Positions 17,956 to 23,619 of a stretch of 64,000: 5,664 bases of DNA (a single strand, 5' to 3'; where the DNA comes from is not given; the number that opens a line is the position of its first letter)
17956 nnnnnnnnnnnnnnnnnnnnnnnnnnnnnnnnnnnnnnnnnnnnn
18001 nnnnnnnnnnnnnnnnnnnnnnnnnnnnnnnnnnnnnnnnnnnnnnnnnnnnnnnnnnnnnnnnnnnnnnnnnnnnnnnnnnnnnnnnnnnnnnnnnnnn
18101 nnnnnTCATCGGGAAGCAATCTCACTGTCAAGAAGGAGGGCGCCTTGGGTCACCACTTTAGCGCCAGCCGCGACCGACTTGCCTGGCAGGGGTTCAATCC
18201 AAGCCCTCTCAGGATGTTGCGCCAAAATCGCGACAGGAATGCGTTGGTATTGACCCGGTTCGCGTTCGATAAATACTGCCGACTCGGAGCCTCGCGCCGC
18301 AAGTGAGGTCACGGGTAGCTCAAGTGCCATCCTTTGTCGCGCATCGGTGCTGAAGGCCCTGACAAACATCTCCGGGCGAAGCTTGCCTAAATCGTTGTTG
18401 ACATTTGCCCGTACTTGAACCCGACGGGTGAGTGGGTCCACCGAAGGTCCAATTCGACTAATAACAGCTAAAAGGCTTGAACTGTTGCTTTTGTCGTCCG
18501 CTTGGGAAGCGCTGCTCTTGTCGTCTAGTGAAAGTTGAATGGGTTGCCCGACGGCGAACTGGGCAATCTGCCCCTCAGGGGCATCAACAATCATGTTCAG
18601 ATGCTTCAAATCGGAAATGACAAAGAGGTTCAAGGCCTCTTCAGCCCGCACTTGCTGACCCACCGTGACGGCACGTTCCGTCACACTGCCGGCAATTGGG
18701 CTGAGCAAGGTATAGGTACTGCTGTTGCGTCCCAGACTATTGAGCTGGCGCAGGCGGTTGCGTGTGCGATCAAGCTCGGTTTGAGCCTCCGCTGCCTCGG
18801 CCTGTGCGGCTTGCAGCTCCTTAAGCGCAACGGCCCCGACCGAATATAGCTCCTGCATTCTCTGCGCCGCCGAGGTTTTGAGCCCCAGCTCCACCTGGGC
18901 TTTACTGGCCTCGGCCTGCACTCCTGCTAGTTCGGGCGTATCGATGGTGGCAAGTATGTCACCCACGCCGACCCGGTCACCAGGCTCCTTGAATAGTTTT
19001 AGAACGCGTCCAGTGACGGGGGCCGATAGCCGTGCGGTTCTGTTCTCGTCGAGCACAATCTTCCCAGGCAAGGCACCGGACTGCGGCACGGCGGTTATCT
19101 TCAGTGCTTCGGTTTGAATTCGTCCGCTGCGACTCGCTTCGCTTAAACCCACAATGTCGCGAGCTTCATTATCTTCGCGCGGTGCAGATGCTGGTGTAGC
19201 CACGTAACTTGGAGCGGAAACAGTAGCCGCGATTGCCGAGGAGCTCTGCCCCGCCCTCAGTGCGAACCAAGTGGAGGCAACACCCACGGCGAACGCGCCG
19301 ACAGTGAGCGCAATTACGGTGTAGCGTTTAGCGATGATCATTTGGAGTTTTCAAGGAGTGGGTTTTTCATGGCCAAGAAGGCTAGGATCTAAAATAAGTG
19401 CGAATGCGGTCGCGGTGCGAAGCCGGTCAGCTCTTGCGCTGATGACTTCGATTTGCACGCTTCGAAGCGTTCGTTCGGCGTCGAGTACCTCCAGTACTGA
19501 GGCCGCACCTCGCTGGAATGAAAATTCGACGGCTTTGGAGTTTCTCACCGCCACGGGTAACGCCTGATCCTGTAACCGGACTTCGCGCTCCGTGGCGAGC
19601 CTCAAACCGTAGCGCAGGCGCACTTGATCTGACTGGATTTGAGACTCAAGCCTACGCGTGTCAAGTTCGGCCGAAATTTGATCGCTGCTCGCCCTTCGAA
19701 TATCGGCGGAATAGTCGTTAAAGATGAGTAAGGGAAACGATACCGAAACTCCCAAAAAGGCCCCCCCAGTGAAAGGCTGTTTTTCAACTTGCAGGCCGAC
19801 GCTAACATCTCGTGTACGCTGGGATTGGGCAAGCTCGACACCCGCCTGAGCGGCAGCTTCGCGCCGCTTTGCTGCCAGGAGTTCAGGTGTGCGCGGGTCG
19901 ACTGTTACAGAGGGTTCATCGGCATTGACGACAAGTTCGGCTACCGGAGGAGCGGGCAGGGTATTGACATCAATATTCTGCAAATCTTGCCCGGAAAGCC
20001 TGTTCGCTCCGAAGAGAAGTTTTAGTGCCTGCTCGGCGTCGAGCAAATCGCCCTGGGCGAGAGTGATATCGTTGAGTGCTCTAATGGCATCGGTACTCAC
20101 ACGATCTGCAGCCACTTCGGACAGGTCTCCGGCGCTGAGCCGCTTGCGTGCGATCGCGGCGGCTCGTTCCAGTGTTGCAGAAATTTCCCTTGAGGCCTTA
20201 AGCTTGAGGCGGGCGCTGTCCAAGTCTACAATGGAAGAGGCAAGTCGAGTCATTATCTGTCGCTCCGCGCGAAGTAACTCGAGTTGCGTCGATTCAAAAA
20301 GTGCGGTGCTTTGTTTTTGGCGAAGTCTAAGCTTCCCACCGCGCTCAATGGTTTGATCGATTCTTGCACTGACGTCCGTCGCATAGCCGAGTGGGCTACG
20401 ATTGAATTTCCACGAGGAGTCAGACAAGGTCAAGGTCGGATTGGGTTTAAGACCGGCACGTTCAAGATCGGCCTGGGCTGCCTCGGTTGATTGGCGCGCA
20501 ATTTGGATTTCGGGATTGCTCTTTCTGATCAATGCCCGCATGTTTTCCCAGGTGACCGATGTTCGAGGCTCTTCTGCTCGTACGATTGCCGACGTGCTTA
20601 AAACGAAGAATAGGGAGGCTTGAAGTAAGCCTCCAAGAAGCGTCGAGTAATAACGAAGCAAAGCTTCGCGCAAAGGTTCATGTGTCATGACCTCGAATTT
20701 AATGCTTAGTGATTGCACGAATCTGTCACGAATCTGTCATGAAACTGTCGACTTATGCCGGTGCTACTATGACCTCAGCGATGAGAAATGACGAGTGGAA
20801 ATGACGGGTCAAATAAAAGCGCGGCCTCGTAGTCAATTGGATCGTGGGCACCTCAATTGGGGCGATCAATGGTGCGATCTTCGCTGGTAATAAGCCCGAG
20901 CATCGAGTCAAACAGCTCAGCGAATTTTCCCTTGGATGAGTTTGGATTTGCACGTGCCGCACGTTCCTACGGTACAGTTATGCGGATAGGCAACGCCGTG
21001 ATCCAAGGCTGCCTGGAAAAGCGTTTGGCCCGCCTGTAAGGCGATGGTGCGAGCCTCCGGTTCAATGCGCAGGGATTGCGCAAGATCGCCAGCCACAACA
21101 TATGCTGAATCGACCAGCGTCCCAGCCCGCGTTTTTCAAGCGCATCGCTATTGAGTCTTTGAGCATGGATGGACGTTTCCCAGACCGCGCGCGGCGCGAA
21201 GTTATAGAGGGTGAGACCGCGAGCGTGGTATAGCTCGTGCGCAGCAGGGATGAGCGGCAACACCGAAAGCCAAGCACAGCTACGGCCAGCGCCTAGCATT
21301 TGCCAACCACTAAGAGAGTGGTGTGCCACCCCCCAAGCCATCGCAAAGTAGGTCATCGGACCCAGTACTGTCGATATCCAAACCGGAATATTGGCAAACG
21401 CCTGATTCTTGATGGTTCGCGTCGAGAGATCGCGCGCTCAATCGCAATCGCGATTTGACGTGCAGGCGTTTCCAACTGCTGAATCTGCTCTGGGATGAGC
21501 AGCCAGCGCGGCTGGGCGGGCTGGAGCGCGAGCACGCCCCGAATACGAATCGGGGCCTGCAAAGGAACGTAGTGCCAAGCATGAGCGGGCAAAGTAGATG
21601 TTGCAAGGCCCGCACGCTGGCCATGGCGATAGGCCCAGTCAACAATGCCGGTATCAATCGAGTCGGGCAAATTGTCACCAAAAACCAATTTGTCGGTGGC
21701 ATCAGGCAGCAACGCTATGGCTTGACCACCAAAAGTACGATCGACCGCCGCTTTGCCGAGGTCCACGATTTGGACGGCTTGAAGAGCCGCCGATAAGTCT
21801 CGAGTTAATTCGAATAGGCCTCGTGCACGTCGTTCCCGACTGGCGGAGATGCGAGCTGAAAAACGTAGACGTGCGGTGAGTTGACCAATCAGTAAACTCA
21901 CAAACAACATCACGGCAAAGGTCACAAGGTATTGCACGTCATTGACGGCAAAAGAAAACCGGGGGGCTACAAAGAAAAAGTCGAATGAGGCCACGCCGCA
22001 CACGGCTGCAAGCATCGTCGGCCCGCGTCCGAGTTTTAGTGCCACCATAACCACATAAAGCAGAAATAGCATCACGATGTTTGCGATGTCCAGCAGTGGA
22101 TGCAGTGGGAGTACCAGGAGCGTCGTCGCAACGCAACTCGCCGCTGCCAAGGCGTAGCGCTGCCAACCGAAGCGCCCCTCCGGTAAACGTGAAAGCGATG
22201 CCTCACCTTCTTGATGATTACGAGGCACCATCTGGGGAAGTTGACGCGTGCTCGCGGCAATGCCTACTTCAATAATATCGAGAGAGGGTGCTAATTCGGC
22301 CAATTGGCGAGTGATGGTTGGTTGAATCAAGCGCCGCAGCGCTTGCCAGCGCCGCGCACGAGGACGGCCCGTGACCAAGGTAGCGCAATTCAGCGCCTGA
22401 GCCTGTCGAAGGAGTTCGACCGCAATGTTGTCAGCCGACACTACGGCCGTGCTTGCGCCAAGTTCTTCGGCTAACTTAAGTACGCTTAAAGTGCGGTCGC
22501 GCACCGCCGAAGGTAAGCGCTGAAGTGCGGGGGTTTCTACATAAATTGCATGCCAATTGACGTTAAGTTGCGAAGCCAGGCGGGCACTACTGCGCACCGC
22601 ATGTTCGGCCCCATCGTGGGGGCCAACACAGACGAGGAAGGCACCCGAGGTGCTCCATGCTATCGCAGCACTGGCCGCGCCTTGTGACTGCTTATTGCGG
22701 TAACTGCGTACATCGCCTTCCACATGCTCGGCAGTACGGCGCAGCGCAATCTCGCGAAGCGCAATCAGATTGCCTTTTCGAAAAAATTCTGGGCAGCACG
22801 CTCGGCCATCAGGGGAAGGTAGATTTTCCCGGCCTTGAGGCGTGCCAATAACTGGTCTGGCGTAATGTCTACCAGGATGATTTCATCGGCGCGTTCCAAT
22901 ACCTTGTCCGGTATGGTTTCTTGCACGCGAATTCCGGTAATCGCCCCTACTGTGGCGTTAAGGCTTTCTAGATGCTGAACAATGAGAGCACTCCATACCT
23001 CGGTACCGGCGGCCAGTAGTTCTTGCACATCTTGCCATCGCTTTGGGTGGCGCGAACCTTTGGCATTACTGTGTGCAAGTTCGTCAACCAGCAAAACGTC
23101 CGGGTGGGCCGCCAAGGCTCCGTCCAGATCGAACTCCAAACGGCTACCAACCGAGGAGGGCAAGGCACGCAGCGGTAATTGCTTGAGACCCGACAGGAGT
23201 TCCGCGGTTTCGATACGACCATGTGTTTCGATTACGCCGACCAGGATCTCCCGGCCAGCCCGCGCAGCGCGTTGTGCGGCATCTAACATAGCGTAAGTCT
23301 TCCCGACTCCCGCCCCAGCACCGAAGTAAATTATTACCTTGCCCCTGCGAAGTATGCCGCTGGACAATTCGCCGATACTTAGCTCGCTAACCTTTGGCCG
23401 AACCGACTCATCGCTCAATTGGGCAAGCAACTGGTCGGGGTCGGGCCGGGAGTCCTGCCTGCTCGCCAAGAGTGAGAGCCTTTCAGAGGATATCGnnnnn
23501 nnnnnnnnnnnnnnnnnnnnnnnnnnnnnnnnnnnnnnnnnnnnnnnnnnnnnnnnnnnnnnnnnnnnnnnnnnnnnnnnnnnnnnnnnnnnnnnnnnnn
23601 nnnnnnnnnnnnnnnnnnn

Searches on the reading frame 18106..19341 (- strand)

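Call 36: search_protein_families(library=pfam, proteins=[window:18106-19341:-], max_evalue=0.00001)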
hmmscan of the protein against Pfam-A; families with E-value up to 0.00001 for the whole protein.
window:18106-19341:- (411 aa): 3 families
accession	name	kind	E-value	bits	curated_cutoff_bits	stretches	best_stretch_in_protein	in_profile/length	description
PF16576.10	HlyD_D23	-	3.6e-31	108.6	30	1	91-327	8-214/214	Barrel-sandwich domain of CusB or HlyD membrane-fusion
PF13437.12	HlyD_3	-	1.9e-14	54.7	22.2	1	211-323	1-105/106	HlyD family secretion protein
PF13533.13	Biotin_lipoyl_2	-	5.6e-06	26.5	29.8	0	104-134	2-32/32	Biotin-lipoyl like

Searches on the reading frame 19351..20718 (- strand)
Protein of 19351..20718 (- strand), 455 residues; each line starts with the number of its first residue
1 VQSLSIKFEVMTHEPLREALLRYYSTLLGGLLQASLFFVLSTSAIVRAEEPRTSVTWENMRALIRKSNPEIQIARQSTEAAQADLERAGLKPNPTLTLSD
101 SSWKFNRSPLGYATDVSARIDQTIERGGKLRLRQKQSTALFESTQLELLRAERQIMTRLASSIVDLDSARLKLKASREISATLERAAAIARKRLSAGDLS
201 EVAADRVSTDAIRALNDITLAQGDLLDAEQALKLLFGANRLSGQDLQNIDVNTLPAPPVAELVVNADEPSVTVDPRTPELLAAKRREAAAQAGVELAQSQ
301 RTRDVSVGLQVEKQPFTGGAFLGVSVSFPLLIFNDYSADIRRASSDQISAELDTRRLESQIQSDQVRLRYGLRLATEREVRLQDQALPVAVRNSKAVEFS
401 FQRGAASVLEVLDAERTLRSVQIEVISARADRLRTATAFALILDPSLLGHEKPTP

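Call 36: search_protein_families(library=pfam, proteins=[window:19351-20718:-], max_evalue=0.00001)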
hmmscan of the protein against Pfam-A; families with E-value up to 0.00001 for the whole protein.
window:19351-20718:- (455 aa): 1 family
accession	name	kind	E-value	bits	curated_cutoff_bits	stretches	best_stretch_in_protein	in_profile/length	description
PF02321.23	OEP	-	7.1e-38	130.7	22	2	278-441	13-184/187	Outer membrane efflux protein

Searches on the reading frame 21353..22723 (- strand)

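Call 36: search_protein_families(library=pfam, proteins=[window:21353-22723:-], max_evalue=0.00001)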
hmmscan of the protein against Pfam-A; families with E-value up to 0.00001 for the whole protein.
window:21353-22723:- (456 aa): 2 families
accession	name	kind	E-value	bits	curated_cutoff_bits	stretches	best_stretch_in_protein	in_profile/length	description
PF13493.11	DUF4118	-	2e-29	101.9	28.4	1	190-295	1-106/107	Domain of unknown function (DUF4118)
PF13492.12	GAF_3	-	3.5e-09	37.6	27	1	351-430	49-129/129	GAF domain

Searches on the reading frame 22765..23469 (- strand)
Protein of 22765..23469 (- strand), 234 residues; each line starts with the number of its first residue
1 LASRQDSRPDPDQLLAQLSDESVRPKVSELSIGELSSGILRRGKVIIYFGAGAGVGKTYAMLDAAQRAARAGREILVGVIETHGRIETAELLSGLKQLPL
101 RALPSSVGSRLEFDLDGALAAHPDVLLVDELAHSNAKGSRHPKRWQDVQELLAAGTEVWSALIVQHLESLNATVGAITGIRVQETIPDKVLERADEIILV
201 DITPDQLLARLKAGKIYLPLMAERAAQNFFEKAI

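Call 36: search_protein_families(library=pfam, proteins=[window:22765-23469:-], max_evalue=0.00001)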
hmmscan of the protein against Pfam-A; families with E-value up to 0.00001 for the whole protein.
window:22765-23469:- (234 aa): 1 family
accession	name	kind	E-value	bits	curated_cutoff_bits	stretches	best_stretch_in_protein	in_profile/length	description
PF02702.23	KdpD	-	6.6e-75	251.6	26.1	1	41-232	1-192/210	Osmosensitive K+ channel His kinase sensor domain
